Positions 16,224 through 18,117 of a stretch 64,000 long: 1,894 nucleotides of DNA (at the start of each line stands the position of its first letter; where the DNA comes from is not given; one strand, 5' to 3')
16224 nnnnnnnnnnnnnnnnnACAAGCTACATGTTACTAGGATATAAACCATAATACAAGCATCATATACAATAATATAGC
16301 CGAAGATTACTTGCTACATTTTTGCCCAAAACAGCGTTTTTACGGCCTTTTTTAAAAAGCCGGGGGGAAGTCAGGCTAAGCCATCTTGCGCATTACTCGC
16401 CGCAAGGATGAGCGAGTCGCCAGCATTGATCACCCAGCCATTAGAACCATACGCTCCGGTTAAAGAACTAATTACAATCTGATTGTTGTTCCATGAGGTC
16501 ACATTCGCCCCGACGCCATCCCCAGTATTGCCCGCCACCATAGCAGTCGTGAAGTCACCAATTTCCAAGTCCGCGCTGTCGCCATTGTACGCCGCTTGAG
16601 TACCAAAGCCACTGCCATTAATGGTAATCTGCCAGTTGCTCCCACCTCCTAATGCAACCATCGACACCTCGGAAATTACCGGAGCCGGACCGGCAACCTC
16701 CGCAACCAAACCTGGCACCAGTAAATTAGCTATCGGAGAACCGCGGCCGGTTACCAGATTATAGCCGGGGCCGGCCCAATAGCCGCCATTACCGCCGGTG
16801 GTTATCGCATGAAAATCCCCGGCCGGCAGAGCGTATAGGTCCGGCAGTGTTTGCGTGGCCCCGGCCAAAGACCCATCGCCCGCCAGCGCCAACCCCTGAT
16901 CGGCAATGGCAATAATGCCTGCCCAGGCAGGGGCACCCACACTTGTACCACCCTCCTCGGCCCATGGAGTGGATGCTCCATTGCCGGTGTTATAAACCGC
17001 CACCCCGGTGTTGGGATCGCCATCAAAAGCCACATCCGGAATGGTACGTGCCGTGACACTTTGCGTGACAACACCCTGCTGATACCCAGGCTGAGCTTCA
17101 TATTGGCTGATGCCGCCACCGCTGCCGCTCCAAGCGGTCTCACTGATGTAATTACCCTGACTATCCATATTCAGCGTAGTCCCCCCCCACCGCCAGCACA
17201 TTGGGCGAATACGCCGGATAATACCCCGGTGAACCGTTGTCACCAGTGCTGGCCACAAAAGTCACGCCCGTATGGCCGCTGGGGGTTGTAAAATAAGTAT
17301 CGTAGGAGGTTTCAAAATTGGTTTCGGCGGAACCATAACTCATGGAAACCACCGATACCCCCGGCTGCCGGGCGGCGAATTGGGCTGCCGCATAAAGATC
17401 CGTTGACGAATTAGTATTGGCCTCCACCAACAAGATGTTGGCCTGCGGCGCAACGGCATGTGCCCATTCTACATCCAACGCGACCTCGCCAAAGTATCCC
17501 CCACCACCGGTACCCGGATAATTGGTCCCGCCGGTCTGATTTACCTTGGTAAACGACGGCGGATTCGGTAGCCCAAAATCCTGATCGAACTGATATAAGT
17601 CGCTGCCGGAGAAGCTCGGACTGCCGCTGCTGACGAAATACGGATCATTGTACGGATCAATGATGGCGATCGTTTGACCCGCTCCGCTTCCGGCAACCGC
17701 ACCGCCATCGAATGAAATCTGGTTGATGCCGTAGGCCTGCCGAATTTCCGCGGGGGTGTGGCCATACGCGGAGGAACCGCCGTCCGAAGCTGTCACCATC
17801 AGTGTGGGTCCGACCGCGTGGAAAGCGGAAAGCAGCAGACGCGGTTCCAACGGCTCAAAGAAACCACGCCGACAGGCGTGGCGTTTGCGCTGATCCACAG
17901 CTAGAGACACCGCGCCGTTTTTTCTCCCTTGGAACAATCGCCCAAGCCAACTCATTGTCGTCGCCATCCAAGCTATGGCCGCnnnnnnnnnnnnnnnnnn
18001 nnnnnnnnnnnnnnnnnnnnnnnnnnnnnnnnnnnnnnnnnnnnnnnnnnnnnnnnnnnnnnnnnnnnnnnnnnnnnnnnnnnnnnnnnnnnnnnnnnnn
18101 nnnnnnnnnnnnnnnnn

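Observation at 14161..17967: LEPR-XLL protease gene inactivated twice: a precise IS insertion (CTAA duplication) and a G8 homopolymer frameshift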

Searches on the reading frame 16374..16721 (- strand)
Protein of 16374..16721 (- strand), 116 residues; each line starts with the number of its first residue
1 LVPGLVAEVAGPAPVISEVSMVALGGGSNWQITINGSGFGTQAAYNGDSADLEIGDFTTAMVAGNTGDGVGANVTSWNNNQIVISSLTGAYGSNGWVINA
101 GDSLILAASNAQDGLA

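Call 53: predict_structure(alignment_id=A1)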
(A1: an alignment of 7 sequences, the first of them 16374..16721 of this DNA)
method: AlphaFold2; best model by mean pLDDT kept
length: 116 residues; sequences in the alignment: 7
mean_pLDDT: 65.7   pTM: 0.63
mean pLDDT of the five models: 65.7, 65.5, 62.8, 51.8, 49.4
residues with pLDDT >= 90: 2; 70-90: 45; 50-70: 52; < 50: 17
segments of 3 or more residues with pLDDT < 50: 63-69, 92-96, 114-116
pLDDT, mean of each block of 10 residues (from residue 1): 59 81 77 85 57 61 43 76 73 53 70 45
secondary structure, 60 per line:
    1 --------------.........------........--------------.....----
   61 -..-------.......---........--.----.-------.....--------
elements in order: E15-23 E30-37 E52-56 E71-77 E81-88 E104-108
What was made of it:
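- Tried and rejected: The AlphaFold model of one repeat, built on a 7-sequence alignment, was mediocre: pLDDT 65.7, six beta strands (call 53).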

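Call 55: fold_search(model_id=the predicted structure, library=pdb)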
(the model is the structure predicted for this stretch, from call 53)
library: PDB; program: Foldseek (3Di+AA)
matches with E <= 10: 682; with E <= 0.001: 0
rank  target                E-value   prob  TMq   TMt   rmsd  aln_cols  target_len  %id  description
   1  2cry_MODEL_1_A        2.4e-02  0.85  0.38  0.36  11.6       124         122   14  Solution structure of the fifth ig-like domain of human kin of IRRE like 3 (released 2005-11-20)
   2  6dld_C                1.1e-01  0.47  0.31  0.17  10.5       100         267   13  Crystal structure of IgLON5/NEGR1 heterodimer (released 2019-04-10)
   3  6u6t_A                1.1e-01  0.60  0.35  0.19  11.1       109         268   13  Neuronal growth regulator 1 (NEGR1) (released 2020-08-12)
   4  2uzx_B                1.6e-01  0.66  0.36  0.10   9.1       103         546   16  Structure of the human receptor tyrosine kinase Met in complex with the Listeria monocytogenes invasion protein InlB:  (released 2007-08-07)
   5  7mo8_B                1.6e-01  0.66  0.34  0.09   9.8       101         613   12  Cryo-EM structure of 1:1 c-MET I/HGF I complex after focused 3D refinement of holo-complex (released 2021-06-09)
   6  5uv6_A                1.7e-01  0.38  0.33  0.17  10.6       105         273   11  Crystal structure of human Opioid Binding Protein/Cell Adhesion Molecule Like (OPCML) (released 2018-03-21)
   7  6u6t_B                1.8e-01  0.54  0.37  0.19  10.7       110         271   14  Neuronal growth regulator 1 (NEGR1) (released 2020-08-12)
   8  8k42_H                2.0e-01  0.13  0.21  0.11  10.9       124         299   14  Structure of full Banna virus (released 2024-03-27)
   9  7mo7_B                2.1e-01  0.51  0.32  0.07   9.9       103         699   14  Cryo-EM structure of 2:2 c-MET/HGF holo-complex (released 2021-06-09)
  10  5uv6_B                2.5e-01  0.25  0.32  0.17  15.2       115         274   10  Crystal structure of human Opioid Binding Protein/Cell Adhesion Molecule Like (OPCML) (released 2018-03-21)
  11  2n62_MODEL_1_L        3.1e-01  0.25  0.31  0.20   9.1       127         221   10  ddFLN5+110 (released 2016-03-02)
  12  8ziq_O                3.1e-01  0.13  0.23  0.08  10.3       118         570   14  HerA-DUF4297 complex with DNA (released 2025-03-12)
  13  6dle_A                3.2e-01  0.25  0.31  0.17  10.5       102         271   11  Crystal structure of IgLON5 homodimer (released 2019-04-10)
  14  8d3t_A                3.8e-01  0.35  0.36  0.16   6.2       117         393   11  Crystal structure of GalS1 from Populus trichocarpas (released 2023-03-15)
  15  2ivf_C                5.0e-01  0.33  0.40  0.26   7.7       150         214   14  Ethylbenzene dehydrogenase from Aromatoleum aromaticum (released 2006-09-14)
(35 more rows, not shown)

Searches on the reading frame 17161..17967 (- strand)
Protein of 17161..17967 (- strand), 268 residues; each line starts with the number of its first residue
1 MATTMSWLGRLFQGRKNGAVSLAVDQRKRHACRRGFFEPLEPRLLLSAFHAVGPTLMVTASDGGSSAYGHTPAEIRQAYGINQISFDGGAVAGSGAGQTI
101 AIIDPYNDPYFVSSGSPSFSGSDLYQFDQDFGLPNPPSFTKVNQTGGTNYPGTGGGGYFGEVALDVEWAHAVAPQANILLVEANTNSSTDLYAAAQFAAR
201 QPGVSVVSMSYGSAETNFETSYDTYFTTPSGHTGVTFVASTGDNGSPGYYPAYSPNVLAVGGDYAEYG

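Call 11: find_encoding_contigs(protein=window:17161-17967:-, flank=6000, max_places=6)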
Protein window:17161-17967:- (268 aa): 1 contig read that carries it; 1 place shown.
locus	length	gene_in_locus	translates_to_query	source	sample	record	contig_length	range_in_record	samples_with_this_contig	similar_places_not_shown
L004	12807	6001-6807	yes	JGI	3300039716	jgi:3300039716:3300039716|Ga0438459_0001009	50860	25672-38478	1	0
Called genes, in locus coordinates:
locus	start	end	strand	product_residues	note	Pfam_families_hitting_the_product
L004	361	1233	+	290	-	PF20434:BD-FAE, PF07859:Abhydrolase_3, PF01738:DLH (faint), PF00326:Peptidase_S9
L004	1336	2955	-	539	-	-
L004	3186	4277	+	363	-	PF00483:NTP_transferase, PF12804:NTP_transf_3 (weak), PF22640:ManC_GMP_beta-helix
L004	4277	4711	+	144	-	PF03652:RuvX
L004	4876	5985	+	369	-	PF01408:GFO_IDH_MocA, PF02894:GFO_IDH_MocA_C, PF22725:GFO_IDH_MocA_C3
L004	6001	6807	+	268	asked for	PF00082:Peptidase_S8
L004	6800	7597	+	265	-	-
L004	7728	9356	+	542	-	PF01609:DDE_Tnp_1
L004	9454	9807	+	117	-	-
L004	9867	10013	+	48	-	-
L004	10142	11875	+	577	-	-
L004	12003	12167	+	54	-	-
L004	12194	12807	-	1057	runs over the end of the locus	PF00535:Glycos_transf_2, PF10111:Glyco_tranf_2_2, PF13641:Glyco_tranf_2_3, PF13524:Glyco_trans_1_2, PF13692:Glyco_trans_1_4, PF00534:Glycos_transf_1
